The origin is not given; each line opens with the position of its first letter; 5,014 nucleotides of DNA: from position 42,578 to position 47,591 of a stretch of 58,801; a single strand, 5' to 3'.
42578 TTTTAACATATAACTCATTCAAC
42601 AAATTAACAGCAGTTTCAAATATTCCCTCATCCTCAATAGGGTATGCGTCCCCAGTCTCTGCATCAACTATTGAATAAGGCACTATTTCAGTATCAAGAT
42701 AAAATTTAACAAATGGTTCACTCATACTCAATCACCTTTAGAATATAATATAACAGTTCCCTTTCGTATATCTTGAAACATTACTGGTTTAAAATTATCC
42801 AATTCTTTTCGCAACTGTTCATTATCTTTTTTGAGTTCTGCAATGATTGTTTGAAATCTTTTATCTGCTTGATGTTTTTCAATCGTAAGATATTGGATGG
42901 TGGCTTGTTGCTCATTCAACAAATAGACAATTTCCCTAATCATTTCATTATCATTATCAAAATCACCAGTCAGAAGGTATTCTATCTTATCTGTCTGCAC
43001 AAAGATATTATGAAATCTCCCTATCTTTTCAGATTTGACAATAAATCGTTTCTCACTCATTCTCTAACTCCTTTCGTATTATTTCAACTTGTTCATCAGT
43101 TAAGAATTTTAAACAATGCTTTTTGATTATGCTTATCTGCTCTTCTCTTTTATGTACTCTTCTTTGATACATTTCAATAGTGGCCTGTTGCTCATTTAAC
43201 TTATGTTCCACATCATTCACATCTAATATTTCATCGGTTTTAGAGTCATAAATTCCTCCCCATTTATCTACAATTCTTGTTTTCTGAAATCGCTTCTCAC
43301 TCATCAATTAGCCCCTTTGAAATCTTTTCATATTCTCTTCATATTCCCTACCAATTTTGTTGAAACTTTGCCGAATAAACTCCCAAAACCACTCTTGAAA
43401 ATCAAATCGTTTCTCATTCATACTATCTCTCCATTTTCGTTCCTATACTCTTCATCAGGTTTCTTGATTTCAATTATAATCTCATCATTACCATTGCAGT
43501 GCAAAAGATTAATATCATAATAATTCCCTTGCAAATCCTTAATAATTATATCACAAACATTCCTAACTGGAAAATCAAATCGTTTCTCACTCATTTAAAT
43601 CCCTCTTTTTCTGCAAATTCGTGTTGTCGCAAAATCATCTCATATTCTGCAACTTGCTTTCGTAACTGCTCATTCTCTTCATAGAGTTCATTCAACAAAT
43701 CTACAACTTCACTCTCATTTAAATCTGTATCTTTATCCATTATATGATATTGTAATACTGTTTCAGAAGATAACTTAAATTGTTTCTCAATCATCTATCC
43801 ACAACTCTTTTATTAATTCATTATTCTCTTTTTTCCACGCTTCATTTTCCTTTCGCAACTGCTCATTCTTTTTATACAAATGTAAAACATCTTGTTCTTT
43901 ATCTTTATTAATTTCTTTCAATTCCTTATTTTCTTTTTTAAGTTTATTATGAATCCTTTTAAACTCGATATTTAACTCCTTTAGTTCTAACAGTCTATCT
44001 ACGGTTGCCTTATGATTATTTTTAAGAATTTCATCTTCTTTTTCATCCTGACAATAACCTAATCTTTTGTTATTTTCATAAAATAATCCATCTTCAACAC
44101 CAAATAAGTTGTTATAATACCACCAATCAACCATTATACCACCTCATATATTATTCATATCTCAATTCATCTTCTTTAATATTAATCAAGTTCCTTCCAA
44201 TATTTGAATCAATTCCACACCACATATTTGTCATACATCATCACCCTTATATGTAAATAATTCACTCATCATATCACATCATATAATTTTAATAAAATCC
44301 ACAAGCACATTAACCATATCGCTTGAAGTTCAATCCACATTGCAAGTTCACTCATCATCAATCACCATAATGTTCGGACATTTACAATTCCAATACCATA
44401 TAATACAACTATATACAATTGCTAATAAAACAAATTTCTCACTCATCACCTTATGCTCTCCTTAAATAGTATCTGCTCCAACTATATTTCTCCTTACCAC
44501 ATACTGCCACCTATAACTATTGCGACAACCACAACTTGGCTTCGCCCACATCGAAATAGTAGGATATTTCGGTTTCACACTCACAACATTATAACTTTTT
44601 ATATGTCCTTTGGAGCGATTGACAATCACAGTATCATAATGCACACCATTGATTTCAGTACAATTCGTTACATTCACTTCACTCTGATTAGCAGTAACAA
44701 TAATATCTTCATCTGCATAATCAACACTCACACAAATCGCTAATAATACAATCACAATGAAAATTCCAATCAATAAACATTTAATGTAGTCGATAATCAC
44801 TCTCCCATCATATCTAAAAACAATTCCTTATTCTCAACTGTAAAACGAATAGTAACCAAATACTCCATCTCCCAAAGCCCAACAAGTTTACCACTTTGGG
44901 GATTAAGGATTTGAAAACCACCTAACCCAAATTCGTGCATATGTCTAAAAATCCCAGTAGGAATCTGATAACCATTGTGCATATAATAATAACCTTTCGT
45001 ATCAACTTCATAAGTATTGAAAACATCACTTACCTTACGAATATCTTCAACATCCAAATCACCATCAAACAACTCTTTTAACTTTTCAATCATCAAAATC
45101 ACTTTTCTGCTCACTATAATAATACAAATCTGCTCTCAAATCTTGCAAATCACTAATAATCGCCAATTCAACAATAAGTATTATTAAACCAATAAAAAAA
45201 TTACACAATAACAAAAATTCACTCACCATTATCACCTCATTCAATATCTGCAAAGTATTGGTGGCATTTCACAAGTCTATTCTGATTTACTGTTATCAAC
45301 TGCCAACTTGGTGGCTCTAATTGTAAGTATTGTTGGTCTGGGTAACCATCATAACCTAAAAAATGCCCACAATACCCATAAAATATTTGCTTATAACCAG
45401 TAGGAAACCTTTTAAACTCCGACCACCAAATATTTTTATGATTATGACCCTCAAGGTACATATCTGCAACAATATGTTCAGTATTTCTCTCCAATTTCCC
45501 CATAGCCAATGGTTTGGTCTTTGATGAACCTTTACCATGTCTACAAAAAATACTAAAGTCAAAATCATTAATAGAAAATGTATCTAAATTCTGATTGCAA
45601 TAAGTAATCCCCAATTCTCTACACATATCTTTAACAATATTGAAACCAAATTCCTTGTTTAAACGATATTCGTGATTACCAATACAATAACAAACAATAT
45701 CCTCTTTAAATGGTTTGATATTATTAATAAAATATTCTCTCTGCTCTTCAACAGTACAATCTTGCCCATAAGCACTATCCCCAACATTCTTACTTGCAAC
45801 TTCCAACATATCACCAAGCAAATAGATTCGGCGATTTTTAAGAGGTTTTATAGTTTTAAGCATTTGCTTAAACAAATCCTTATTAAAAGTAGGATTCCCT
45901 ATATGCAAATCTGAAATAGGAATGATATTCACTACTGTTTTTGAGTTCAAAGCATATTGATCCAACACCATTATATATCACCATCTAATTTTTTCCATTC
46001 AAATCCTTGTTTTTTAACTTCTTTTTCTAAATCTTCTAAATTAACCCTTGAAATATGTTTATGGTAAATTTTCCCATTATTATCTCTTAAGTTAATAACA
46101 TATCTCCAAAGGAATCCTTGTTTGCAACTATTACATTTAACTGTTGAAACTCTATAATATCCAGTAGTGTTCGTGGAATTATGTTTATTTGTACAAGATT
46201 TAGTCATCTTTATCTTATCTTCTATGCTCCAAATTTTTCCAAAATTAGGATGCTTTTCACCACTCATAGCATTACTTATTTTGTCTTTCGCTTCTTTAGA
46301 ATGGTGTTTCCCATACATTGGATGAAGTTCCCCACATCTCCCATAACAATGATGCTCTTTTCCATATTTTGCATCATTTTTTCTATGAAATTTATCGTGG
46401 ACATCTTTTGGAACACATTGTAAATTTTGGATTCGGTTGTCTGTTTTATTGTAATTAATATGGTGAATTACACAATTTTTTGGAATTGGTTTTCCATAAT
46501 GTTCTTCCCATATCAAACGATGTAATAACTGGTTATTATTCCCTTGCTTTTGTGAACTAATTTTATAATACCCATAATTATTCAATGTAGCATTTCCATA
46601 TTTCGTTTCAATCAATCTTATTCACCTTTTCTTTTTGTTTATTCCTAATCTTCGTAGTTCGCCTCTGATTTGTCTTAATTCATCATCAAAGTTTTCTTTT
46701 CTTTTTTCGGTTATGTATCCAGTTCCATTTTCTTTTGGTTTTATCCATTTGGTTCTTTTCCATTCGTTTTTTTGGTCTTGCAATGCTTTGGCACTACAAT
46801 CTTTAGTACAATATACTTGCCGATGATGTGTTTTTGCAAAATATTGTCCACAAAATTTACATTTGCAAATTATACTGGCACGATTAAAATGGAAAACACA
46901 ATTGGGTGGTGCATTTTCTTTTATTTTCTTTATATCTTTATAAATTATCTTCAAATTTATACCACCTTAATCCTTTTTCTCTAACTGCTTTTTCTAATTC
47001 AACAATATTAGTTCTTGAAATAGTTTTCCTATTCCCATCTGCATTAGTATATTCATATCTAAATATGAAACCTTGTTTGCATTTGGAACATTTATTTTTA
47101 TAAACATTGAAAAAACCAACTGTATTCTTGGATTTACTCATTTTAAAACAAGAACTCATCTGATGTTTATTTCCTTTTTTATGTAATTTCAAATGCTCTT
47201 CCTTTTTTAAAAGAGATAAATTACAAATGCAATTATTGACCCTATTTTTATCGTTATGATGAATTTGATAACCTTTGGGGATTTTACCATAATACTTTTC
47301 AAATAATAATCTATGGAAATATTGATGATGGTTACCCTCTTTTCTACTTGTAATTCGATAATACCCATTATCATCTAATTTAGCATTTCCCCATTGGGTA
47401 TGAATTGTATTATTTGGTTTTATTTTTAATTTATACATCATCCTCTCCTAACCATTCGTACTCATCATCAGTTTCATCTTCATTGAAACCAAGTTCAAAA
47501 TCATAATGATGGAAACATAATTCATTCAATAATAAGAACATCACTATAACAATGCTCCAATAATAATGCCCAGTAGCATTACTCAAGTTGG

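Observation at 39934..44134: Expanded family of about 11 tandem small genes (MSEKRF start, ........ box, NEQLRKE zipper)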

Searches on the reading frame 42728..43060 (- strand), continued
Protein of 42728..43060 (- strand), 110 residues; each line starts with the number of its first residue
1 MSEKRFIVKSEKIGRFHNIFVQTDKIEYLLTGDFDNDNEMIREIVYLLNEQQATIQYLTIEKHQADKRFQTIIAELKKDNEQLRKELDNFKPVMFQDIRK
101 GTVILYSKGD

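Call 74: search_protein_representatives(alignment_id=A2)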
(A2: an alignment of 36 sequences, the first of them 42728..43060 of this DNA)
Query: 36 sequences, 98 profile positions. Proteins with E-value up to 0.001 (for the whole library): 666; up to 1e-10: 116; up to 1e-30: 2. The best 150 are listed.
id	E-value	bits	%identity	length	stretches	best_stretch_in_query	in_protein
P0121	1.9e-33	130.8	-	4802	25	35-76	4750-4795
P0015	3.9e-32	126.7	-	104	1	1-98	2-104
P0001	1.2e-30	121.9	-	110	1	1-95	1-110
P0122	4.1e-30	120.2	-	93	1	1-98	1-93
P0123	4.2e-29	116.9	-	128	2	51-98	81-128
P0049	7.8e-29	116.1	-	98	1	1-98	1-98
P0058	3.4e-28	114.0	-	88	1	1-95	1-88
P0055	5.0e-28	113.5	-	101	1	1-94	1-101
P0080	4.8e-27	110.3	-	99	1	1-96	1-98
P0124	4.9e-27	110.3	-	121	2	48-98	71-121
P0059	1.2e-26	109.1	-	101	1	1-98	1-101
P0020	1.5e-26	108.8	-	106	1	1-95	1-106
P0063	1.9e-26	108.4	-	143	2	1-94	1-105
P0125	1.9e-26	108.4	-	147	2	43-94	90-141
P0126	2.0e-25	105.1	-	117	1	3-97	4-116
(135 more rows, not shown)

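Call 78: search_protein_families(library=ncbifam, proteins=[window:42728-43060:-], max_evalue=0.01)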
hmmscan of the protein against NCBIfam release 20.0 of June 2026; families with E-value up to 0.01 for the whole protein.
window:42728-43060:- (110 aa): 0 families

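Call 79: search_protein_families(library=padloc, proteins=[window:42728-43060:-], max_evalue=0.01)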
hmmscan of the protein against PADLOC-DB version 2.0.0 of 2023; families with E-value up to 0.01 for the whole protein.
window:42728-43060:- (110 aa): 0 families

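Call 82: find_encoding_contigs(protein=window:42728-43060:-, flank=10000, max_places=5)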
Protein window:42728-43060:- (110 aa): 7 contigs read that carry it; 3 places shown.
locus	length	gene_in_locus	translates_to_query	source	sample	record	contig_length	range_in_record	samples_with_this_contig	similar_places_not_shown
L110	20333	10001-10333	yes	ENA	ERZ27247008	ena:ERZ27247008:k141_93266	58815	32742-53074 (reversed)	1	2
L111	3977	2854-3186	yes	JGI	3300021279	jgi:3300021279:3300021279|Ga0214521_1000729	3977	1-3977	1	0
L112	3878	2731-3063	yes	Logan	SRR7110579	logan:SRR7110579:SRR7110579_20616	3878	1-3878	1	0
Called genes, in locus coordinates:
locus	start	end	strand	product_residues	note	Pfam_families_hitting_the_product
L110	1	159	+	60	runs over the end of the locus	-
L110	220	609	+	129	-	PF01844:HNH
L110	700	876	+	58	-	-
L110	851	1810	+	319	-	PF01807:Zn_ribbon_DnaG (faint)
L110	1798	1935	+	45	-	-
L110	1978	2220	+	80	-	-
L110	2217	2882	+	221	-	PF02732:ERCC4, PF14520:HHH_5 (faint)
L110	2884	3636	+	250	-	PF01555:N6_N4_Mtase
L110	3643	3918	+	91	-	-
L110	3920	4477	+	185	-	PF22769:DCD, PF00692:dUTPase, PF22569:DCD_C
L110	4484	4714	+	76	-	-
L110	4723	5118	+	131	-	-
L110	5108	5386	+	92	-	-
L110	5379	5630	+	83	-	-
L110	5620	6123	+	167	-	PF13392:HNH_3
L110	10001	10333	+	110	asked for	-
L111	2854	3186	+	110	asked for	-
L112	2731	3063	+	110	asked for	-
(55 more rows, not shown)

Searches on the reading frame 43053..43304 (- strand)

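Call 7: search_protein_families(library=phrogs, proteins=[window:43053-43304:-], max_evalue=1)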
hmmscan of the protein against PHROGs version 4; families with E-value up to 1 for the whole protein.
window:43053-43304:- (83 aa): 3 families
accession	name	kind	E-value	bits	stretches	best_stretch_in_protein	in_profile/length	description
phrog_32520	-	unknown function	0.00021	22.4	1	19-80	42-100/127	-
phrog_13254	-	unknown function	0.069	14.5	1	28-61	8-41/132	-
phrog_6189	-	unknown function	0.12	13.1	1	36-82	2-49/56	-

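Call 8: search_protein_families(library=pfam, proteins=[window:43053-43304:-], max_evalue=1)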
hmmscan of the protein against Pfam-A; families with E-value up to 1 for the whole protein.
window:43053-43304:- (83 aa): 3 families
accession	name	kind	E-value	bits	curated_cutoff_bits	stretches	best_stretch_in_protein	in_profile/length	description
PF22941.1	TADA2A-like_3rd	-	0.036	14.6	27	1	31-65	32-66/77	Transcriptional adapter 2-alpha-like domain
PF14909.12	SPATA6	-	0.047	14.1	27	1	25-72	57-103/139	Spermatogenesis-assoc protein 6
PF14257.11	DUF4349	-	0.056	13.2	27.7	1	21-58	109-146/213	Domain of unknown function (DUF4349)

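Call 78: search_protein_families(library=ncbifam, proteins=[window:43053-43304:-], max_evalue=0.01)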
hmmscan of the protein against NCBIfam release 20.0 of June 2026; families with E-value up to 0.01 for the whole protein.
window:43053-43304:- (83 aa): 0 families

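Call 79: search_protein_families(library=padloc, proteins=[window:43053-43304:-], max_evalue=0.01)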
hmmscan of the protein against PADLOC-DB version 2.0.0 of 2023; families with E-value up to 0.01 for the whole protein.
window:43053-43304:- (83 aa): 0 families

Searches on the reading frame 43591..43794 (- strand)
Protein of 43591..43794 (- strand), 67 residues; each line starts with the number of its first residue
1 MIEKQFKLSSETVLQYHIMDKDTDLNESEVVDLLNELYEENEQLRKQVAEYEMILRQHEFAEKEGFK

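Call 7: search_protein_families(library=phrogs, proteins=[window:43591-43794:-], max_evalue=1)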
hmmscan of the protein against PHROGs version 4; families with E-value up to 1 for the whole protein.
window:43591-43794:- (67 aa): 5 families
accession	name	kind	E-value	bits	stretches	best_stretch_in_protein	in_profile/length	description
phrog_3203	-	unknown function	0.037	15.3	1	2-65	16-79/97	-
phrog_23713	-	unknown function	0.049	15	1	12-57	11-56/90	-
phrog_3671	-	unknown function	0.075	14.2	1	15-51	28-62/87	-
phrog_8369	-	other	0.085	13.9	1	4-58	71-111/192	hol-like chemotaxis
phrog_38386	-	unknown function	0.49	8.4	1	7-51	1636-1680/1703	-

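Call 8: search_protein_families(library=pfam, proteins=[window:43591-43794:-], max_evalue=1)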
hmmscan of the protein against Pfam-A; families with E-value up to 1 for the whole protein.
window:43591-43794:- (67 aa): 3 families
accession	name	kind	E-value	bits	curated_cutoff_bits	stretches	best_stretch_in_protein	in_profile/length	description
PF19491.4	DUF6026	-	0.00053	20.3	26.6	1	32-61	20-49/51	Family of unknown function (DUF6026)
PF09860.14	DUF2087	-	0.0091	16.6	22.4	1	19-58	23-62/69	Uncharacterized protein conserved in bacteria (DUF2087)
PF21019.4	Spectrin_3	-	0.11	13.3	24.4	1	2-46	10-52/68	Spectrin-like repeat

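Call 78: search_protein_families(library=ncbifam, proteins=[window:43591-43794:-], max_evalue=0.01)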
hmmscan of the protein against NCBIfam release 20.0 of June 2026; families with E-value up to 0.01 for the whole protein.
window:43591-43794:- (67 aa): 0 families

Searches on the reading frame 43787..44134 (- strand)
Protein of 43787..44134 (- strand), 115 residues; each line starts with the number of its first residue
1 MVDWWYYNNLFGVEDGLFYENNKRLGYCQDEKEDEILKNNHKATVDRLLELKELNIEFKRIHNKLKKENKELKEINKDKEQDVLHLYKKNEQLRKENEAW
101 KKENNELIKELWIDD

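Call 7: search_protein_families(library=phrogs, proteins=[window:43787-44134:-], max_evalue=1)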
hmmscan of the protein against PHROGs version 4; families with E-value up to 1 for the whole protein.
window:43787-44134:- (115 aa): 2 families
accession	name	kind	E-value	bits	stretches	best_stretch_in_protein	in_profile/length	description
phrog_25820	-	lysis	0.0039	17.6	1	49-110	41-105/265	endolysin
phrog_3671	-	unknown function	0.021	16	1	76-111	38-73/87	-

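Call 8: search_protein_families(library=pfam, proteins=[window:43787-44134:-], max_evalue=1)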
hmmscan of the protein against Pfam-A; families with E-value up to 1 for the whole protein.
window:43787-44134:- (115 aa): 3 families
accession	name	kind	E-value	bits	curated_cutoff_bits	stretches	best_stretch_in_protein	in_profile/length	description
PF06005.17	ZapB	-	0.064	14.2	31.5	1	45-110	17-68/71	Cell division protein ZapB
PF09450.16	DUF2019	-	0.16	12.4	23.3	1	55-89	23-57/105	Domain of unknown function (DUF2019)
PF19776.5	DUF6262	-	0.17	12.6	29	1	12-77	44-108/110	Family of unknown function (DUF6262)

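Call 78: search_protein_families(library=ncbifam, proteins=[window:43787-44134:-], max_evalue=0.01)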
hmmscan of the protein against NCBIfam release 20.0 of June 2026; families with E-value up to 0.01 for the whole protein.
window:43787-44134:- (115 aa): 0 families

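Call 79: search_protein_families(library=padloc, proteins=[window:43787-44134:-], max_evalue=0.01)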
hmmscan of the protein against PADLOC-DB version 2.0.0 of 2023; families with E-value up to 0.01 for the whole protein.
window:43787-44134:- (115 aa): 0 families

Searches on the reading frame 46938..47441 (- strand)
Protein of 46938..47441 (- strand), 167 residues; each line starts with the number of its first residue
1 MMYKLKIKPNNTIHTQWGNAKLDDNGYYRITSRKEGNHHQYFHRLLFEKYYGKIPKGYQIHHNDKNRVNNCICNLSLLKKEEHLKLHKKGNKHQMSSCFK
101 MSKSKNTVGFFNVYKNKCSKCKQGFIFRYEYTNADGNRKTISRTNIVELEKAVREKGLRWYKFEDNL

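Call 9: search_protein_families(library=phrogs, proteins=[window:46938-47441:-], max_evalue=0.001)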
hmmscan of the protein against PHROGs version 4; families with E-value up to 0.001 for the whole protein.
window:46938-47441:- (167 aa): 13 families
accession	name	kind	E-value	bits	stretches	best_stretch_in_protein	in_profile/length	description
phrog_15471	-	DNA, RNA and nucleotide metabolism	8.7e-16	59.3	1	21-127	12-114/183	HNH endonuclease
phrog_1891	-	DNA, RNA and nucleotide metabolism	9.6e-14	52.4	1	14-93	139-218/255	HNH endonuclease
phrog_99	-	DNA, RNA and nucleotide metabolism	1.4e-12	49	1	7-161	131-260/383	HNH endonuclease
phrog_7545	-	DNA, RNA and nucleotide metabolism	3.5e-12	47.8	1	20-99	61-145/160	HNH endonuclease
phrog_959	-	DNA, RNA and nucleotide metabolism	6.7e-10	39.9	1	12-106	33-125/138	HNH endonuclease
phrog_59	-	DNA, RNA and nucleotide metabolism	2.9e-09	37.8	1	21-142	170-300/423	HNH endonuclease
phrog_21964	-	DNA, RNA and nucleotide metabolism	7.2e-08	33.3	1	14-96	137-221/244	HNH endonuclease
phrog_826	-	DNA, RNA and nucleotide metabolism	4.3e-06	27.5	1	9-89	80-160/281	HNH endonuclease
phrog_1492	-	DNA, RNA and nucleotide metabolism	1.4e-05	25.4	1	23-75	93-147/414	HNH endonuclease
phrog_14913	-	DNA, RNA and nucleotide metabolism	1.5e-05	26.1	1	37-121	37-126/149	HNH endonuclease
phrog_1872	-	DNA, RNA and nucleotide metabolism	1.5e-05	26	1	2-104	24-126/166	endonuclease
phrog_4578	-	DNA, RNA and nucleotide metabolism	3.8e-05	24.6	1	45-85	17-57/130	HNH endonuclease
phrog_12324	-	DNA, RNA and nucleotide metabolism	0.00021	22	1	56-127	21-91/269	intron-like DNA endonuclease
